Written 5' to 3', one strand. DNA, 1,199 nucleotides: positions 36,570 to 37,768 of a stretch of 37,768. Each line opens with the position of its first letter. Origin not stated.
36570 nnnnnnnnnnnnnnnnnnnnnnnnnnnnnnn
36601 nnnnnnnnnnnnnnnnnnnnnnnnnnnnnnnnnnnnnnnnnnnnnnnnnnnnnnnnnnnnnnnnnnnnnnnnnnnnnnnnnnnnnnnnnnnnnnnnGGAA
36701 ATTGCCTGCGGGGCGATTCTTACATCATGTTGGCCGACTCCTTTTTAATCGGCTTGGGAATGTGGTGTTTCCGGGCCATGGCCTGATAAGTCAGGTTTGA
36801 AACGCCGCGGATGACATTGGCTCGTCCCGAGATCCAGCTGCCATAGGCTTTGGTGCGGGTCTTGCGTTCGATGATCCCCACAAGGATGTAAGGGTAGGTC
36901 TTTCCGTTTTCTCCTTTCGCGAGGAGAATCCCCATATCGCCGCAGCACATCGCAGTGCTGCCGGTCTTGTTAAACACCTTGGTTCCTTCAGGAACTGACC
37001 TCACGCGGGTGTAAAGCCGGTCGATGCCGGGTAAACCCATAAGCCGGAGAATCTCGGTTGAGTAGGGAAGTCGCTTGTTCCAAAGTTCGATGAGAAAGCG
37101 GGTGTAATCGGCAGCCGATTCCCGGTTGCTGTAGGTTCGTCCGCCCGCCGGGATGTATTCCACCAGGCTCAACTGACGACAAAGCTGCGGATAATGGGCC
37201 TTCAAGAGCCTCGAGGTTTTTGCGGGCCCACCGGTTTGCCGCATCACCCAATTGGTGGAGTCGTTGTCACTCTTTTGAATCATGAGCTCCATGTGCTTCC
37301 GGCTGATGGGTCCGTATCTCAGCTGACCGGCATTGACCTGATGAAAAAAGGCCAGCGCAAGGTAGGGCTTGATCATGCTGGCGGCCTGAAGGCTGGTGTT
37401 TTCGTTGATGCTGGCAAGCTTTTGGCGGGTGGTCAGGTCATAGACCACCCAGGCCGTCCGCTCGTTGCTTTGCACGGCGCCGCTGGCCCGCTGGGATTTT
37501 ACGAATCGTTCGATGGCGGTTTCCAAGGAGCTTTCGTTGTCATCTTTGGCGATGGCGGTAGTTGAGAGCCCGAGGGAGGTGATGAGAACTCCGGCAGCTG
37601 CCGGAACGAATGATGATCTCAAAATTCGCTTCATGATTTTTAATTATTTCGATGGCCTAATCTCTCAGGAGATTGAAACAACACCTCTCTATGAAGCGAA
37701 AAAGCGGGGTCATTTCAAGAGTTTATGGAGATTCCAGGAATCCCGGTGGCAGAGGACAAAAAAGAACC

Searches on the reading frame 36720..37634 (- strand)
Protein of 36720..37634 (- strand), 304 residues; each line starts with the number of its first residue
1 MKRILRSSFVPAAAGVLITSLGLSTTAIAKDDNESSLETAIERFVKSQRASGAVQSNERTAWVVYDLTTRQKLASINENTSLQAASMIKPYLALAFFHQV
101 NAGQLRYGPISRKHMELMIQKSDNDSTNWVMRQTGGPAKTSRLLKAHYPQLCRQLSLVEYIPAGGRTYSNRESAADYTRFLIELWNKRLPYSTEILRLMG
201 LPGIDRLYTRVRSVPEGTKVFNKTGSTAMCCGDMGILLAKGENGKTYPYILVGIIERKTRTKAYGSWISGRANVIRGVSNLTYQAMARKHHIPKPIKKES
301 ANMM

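Call 12: search_protein_families(library=pfam, proteins=[window:36720-37634:-], max_evalue=0.001)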
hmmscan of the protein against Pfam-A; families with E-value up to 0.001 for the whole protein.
window:36720-37634:- (304 aa): 1 family
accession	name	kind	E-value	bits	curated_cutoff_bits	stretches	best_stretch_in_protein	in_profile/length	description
PF13354.11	Beta-lactamase2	-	1.1e-19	71.1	22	2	115-244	79-205/214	Beta-lactamase enzyme family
